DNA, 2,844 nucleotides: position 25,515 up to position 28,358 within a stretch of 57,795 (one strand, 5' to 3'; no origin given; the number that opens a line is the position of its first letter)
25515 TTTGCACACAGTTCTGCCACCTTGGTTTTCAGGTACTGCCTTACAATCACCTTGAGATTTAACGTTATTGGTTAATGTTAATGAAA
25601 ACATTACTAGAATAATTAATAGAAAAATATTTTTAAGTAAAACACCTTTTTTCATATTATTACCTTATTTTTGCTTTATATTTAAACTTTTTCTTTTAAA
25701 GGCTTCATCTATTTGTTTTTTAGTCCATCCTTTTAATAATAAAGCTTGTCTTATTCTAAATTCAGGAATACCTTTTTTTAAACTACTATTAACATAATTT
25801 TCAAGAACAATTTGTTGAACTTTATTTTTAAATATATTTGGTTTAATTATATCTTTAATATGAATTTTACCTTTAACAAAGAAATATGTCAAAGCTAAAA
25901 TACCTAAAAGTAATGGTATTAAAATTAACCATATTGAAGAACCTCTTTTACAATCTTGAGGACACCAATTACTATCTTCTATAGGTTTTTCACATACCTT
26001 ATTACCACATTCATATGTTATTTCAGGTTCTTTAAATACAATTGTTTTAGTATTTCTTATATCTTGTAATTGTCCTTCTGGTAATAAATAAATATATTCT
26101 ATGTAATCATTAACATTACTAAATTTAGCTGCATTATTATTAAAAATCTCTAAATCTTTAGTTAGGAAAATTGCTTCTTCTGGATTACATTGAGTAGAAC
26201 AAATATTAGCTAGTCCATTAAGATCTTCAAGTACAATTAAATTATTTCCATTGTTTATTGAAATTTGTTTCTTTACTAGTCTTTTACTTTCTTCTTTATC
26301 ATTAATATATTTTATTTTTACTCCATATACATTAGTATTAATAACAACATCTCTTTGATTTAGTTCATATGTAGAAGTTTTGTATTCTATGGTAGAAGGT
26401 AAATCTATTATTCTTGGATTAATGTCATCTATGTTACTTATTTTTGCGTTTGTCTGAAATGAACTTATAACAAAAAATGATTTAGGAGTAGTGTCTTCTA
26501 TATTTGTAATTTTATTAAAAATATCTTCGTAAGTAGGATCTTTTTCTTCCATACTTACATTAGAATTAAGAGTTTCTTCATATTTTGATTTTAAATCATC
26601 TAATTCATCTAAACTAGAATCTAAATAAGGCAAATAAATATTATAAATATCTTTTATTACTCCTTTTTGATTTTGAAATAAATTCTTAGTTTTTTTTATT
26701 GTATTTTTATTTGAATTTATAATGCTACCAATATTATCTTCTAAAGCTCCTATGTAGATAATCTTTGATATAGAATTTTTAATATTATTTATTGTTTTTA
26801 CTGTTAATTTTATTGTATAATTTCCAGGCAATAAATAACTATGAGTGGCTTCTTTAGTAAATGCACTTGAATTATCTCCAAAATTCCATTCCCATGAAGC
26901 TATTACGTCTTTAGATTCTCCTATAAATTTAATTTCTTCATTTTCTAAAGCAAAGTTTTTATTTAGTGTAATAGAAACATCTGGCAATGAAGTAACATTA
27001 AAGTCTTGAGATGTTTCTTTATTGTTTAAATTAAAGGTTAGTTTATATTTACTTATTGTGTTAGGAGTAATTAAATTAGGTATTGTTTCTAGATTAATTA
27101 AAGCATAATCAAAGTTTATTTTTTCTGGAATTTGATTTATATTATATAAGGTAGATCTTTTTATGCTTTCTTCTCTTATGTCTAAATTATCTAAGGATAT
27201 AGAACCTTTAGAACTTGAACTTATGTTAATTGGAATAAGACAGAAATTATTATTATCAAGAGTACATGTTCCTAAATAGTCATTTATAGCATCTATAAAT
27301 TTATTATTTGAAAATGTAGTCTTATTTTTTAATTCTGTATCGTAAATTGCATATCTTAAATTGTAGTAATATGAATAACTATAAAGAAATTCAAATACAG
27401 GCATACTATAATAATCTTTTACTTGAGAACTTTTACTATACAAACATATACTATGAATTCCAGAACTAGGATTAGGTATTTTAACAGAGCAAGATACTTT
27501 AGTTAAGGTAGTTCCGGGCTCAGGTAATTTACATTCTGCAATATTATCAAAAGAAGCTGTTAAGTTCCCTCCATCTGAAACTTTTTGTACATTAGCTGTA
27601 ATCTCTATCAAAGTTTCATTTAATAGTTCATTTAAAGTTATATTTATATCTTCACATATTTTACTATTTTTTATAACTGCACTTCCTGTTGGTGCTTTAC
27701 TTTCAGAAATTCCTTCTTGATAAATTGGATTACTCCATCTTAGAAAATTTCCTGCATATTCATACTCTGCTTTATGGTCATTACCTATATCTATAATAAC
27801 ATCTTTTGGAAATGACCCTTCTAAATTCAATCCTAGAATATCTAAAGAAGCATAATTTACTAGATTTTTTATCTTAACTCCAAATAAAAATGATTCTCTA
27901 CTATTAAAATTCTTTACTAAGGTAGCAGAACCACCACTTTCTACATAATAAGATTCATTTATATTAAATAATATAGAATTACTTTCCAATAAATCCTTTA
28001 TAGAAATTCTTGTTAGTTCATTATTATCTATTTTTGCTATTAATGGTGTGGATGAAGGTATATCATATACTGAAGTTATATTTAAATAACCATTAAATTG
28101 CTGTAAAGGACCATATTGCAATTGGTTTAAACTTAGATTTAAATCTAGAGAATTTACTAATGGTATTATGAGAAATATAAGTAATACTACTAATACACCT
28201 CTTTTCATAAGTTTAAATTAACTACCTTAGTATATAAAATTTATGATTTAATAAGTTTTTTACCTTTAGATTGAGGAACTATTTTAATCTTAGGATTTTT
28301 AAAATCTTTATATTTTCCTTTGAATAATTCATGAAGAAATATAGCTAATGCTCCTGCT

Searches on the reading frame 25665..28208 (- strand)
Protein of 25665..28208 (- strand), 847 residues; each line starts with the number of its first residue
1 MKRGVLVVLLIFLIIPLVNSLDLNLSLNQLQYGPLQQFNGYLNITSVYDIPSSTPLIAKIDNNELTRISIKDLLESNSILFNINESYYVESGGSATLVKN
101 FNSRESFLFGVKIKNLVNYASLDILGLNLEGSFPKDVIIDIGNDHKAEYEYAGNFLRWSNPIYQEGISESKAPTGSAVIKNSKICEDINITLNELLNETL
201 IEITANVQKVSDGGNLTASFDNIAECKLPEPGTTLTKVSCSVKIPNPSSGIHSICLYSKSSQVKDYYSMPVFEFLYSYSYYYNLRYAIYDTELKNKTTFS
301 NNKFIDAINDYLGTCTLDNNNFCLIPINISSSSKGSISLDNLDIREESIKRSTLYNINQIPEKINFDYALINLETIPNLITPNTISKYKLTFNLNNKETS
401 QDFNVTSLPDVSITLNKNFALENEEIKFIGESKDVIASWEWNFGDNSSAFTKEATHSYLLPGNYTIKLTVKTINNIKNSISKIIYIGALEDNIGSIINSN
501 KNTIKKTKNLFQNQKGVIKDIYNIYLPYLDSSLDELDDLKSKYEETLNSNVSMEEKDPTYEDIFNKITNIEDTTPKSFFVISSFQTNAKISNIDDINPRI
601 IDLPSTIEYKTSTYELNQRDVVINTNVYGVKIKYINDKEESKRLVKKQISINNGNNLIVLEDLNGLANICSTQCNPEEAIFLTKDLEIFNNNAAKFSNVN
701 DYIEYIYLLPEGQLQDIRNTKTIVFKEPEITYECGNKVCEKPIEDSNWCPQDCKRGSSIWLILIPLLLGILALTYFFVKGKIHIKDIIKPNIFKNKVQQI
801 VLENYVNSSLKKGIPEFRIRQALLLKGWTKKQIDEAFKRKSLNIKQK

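Call 25: search_protein_families(library=pfam, proteins=[window:25665-28208:-], max_evalue=0.001)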
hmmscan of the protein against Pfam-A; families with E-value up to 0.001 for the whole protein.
window:25665-28208:- (847 aa): 2 families
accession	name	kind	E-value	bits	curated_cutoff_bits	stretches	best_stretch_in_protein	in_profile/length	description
PF18911.6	PKD_4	-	2.2e-11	44.1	27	1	424-482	18-79/85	PKD domain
PF00801.26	PKD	-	1.7e-09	38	23.5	1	413-471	4-66/80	PKD domain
